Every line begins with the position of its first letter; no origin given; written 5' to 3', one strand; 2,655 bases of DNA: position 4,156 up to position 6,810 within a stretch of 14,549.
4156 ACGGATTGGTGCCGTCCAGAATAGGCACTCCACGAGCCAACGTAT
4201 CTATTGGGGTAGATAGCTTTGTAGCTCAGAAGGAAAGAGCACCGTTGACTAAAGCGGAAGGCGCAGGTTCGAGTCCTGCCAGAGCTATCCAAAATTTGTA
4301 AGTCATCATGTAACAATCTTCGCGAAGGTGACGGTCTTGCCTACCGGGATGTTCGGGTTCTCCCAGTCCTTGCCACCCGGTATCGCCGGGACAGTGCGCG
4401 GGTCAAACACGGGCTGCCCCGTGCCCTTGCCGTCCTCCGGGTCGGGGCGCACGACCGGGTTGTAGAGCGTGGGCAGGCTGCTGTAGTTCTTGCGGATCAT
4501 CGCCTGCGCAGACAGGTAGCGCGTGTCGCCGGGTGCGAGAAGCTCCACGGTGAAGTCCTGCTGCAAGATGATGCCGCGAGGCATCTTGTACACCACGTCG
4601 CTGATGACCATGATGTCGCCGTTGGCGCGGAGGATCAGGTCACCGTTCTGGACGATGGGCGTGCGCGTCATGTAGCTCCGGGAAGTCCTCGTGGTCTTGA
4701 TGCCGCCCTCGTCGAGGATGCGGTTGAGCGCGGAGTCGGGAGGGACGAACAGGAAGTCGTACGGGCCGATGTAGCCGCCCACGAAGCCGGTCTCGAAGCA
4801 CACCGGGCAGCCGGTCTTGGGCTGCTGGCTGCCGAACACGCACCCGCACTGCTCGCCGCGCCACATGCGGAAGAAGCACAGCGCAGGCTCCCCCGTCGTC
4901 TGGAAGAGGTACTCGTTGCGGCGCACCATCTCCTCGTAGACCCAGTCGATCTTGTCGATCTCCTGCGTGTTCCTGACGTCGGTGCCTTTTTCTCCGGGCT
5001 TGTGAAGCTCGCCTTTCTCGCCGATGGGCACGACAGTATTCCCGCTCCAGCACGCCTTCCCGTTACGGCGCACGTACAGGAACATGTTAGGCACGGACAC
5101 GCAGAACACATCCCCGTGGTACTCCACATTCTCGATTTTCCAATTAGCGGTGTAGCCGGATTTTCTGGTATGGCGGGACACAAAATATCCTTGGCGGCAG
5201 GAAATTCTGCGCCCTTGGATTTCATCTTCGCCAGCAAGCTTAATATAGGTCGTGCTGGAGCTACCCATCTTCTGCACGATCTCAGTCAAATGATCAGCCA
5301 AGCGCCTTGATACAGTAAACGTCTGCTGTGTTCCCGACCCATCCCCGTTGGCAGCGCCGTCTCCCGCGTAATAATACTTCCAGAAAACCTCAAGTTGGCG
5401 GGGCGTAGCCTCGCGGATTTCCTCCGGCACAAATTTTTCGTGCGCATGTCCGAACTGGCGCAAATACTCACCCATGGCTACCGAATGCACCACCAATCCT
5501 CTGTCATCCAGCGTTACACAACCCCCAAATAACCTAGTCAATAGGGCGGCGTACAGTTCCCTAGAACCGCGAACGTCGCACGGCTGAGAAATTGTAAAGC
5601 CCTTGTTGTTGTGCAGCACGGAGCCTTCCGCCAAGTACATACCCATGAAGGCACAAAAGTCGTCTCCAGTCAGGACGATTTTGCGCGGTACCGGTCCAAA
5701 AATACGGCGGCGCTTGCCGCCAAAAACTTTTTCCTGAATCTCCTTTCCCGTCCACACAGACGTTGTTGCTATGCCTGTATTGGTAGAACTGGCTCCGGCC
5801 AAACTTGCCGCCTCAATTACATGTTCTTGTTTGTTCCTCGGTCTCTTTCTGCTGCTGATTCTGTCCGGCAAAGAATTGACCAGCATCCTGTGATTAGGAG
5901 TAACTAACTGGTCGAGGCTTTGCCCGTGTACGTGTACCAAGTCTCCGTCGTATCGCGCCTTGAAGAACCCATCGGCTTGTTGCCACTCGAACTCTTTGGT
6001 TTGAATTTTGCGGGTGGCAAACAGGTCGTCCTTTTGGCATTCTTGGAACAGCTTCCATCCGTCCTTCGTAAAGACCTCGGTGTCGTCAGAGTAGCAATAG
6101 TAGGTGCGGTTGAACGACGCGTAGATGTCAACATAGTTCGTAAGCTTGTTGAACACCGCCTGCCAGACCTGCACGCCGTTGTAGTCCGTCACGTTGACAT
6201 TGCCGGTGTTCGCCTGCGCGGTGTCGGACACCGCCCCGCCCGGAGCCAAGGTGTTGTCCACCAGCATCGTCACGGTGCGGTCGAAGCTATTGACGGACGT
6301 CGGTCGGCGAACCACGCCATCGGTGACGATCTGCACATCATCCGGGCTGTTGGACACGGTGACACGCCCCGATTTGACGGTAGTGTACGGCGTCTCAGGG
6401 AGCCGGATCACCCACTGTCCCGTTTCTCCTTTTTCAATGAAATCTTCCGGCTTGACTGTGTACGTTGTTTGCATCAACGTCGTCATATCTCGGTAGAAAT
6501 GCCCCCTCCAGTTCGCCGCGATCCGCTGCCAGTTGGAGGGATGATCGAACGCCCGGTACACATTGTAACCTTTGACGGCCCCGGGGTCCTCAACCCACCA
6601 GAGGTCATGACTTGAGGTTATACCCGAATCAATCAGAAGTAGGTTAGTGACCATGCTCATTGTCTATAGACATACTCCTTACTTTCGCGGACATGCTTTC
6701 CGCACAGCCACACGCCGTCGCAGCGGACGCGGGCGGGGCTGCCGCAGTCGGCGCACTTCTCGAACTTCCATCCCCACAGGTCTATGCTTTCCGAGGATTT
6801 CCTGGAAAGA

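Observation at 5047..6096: Intein with a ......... homing endonuclease inside a 784-aa, probably virion-associated, gene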

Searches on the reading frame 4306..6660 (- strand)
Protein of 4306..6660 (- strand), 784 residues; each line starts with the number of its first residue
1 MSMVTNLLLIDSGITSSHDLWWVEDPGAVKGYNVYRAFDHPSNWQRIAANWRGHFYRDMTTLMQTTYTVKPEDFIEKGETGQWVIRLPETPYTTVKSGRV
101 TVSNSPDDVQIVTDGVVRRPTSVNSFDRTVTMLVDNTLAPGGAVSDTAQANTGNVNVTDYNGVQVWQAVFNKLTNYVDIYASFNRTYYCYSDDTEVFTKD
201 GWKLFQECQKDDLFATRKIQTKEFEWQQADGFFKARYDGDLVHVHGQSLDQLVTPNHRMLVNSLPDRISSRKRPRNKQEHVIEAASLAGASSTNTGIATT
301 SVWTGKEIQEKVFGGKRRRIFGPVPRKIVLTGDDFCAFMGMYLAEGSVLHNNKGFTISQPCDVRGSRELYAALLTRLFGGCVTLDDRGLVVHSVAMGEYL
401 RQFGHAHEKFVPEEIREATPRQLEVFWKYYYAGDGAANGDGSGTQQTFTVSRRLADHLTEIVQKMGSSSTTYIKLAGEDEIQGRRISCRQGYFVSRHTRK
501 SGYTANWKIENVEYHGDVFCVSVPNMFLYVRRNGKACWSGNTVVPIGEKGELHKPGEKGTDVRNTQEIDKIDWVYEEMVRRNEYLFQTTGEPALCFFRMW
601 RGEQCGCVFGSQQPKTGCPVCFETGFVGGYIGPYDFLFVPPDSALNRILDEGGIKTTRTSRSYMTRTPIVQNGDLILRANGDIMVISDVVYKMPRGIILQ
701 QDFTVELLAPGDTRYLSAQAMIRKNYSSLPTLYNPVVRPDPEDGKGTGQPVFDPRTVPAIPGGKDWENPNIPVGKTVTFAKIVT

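Call 4: search_protein_families(library=pfam, proteins=[window:4306-6660:-], max_evalue=1)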
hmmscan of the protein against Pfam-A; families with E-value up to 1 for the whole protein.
window:4306-6660:- (784 aa): 3 families
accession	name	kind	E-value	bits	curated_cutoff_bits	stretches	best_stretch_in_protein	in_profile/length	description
PF14528.11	LAGLIDADG_3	-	0.0096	16.6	22.5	1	426-474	6-55/82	LAGLIDADG-like domain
PF14890.11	Intein_splicing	-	0.01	16.1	35.8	1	220-527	29-144/155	Intein splicing domain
PF13403.11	Hint_2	-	0.25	12.1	28.4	1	189-265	2-89/147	Hint domain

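Call 5: search_protein_families(library=phrogs, proteins=[window:4306-6660:-], max_evalue=0.001)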
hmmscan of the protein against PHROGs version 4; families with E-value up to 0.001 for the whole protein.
window:4306-6660:- (784 aa): 2 families
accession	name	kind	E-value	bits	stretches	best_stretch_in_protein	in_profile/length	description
phrog_85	-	DNA, RNA and nucleotide metabolism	5.8e-13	49.2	1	168-291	66-186/866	thymidylate synthase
phrog_12229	-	DNA, RNA and nucleotide metabolism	5.2e-06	26.1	0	489-543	421-473/577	ribonucleotide reductase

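Call 25: find_encoding_contigs(protein=window:4306-6660:-, flank=10000, max_places=3)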
Protein window:4306-6660:- (784 aa): 6 contigs read that carry it; 2 places shown.
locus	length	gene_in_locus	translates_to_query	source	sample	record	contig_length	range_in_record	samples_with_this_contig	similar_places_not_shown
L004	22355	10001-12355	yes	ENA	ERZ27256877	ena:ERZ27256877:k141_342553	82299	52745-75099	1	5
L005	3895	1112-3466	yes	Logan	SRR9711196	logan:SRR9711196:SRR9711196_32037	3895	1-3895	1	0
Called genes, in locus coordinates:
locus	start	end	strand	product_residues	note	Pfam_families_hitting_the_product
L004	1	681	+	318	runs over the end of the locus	PF00293:NUDIX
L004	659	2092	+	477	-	PF18127:NAMPT_N, PF04095:NAPRTase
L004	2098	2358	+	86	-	-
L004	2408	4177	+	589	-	PF22942:DUF7025 (faint), PF00004:AAA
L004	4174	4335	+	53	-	-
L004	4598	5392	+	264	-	-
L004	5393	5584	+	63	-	-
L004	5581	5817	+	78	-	-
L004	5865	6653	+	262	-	-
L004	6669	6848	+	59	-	-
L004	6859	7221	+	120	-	-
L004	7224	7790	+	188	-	PF00406:ADK, PF13238:AAA_18, PF13671:AAA_33 (weak), PF13207:AAA_17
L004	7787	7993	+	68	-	-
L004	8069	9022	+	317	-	-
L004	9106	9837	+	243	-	PF01541:GIY-YIG (weak)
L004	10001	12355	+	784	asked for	-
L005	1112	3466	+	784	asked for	-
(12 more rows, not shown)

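Call 51: search_protein_representatives(protein=window:4309-6660:-)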
Query: 784 residues. Proteins with E-value up to 0.001 (for the whole library): 9414; up to 1e-10: 5063; up to 1e-30: 672. The best 150 are listed.
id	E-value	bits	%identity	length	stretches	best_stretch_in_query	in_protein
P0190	0.0e+00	1856.7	100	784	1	1-784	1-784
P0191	2.2e-169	581.3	46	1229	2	186-543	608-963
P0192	4.1e-144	497.7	44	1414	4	304-545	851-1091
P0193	8.3e-137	473.5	42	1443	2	182-546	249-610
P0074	1.2e-128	446.6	55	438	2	542-782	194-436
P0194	5.2e-127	441.1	43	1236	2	188-546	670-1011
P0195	1.3e-126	439.8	42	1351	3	186-542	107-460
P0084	4.2e-126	438.1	54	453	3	542-750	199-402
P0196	3.7e-124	431.7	41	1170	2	188-544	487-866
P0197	8.2e-119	414.0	38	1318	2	183-542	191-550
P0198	9.9e-111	387.3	39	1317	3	188-544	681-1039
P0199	2.8e-109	382.5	37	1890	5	189-542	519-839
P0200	5.1e-102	358.5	51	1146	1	182-546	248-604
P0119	3.2e-100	352.5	47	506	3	542-782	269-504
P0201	9.0e-99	347.7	51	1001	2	299-543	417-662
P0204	1.3e-93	330.7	52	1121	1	186-544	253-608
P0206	2.0e-90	320.1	50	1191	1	186-543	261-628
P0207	9.0e-89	314.7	46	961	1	180-586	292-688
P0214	6.0e-77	275.6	42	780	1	187-542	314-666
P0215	2.2e-76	273.7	48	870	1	188-543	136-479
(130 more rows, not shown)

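Call 53: search_protein_families(library=pfam, proteins=[P0191, P0193, P0200, P0201, P0204, P0206, P0207, P0214, P0215], max_evalue=0.00001)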
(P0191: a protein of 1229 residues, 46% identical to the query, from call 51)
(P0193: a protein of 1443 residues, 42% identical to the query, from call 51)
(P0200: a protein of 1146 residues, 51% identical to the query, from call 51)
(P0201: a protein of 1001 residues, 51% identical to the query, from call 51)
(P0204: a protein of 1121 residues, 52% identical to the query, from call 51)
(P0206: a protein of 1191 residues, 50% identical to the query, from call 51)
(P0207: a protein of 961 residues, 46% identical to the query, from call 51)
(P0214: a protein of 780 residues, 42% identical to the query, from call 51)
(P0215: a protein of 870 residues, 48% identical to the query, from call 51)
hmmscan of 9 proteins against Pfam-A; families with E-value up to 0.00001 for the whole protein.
P0191 (1229 aa): 3 families
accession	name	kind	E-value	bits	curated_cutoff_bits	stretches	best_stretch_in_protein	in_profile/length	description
PF14528.11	LAGLIDADG_3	-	6.9e-11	42.7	22.5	0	462-520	5-55/82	LAGLIDADG-like domain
PF04860.17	Phage_portal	-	3.9e-08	33.3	39.1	1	963-1124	156-319/321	Phage portal protein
PF05204.19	Hom_end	-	2.6e-06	28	21.1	0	471-550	25-90/110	Homing endonuclease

P0193 (1443 aa): 3 families
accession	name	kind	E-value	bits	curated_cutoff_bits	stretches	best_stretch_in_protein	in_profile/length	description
PF14528.11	LAGLIDADG_3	-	1.2e-14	54.8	22.5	0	940-1004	10-71/82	LAGLIDADG-like domain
PF04860.17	Phage_portal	-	2.7e-10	40.4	39.1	0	126-252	35-151/321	Phage portal protein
PF04233.19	Phage_Mu_F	-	2.3e-06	28.8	29.6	1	1334-1440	4-112/112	Phage Mu protein F like protein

P0200 (1146 aa): 2 families
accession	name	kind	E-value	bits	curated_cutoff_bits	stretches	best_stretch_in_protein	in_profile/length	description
PF04860.17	Phage_portal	-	7.3e-17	62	39.1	1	602-766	157-321/321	Phage portal protein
PF04233.19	Phage_Mu_F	-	5.2e-07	30.8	29.6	1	1031-1140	2-111/112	Phage Mu protein F like protein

P0201 (1001 aa): 0 families

P0204 (1121 aa): 2 families
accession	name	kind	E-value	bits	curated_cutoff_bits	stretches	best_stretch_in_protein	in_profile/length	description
PF04860.17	Phage_portal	-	1.2e-08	35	39.1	0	608-770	157-320/321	Phage portal protein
PF04233.19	Phage_Mu_F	-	2.1e-06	28.8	29.6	1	1019-1120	3-105/112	Phage Mu protein F like protein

P0206 (1191 aa): 2 families
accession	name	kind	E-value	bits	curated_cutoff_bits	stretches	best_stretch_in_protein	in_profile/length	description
PF04860.17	Phage_portal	-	5.9e-11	42.6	39.1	1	634-793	162-321/321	Phage portal protein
PF04233.19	Phage_Mu_F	-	1.5e-10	42.3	29.6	1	1073-1180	4-111/112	Phage Mu protein F like protein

P0207 (961 aa): 1 family
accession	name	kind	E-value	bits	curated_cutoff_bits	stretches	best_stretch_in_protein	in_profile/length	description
PF04860.17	Phage_portal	-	1.9e-13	50.7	39.1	1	138-292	6-145/321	Phage portal protein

P0214 (780 aa): 1 family
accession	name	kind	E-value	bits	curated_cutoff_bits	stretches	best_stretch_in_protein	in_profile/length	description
PF04285.18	DUF444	-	7.7e-104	348.5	27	2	19-315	8-307/418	Protein of unknown function (DUF444)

P0215 (870 aa): 0 families

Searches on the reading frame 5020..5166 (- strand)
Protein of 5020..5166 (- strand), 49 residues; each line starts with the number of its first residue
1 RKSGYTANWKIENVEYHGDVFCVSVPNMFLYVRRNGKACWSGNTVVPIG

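Call 58: search_solved_structures(query=window:5020-5166:-, max_evalue=10, show_alignments=5)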
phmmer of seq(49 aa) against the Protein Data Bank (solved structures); distinct sequences matched with E-value up to 10: 0.
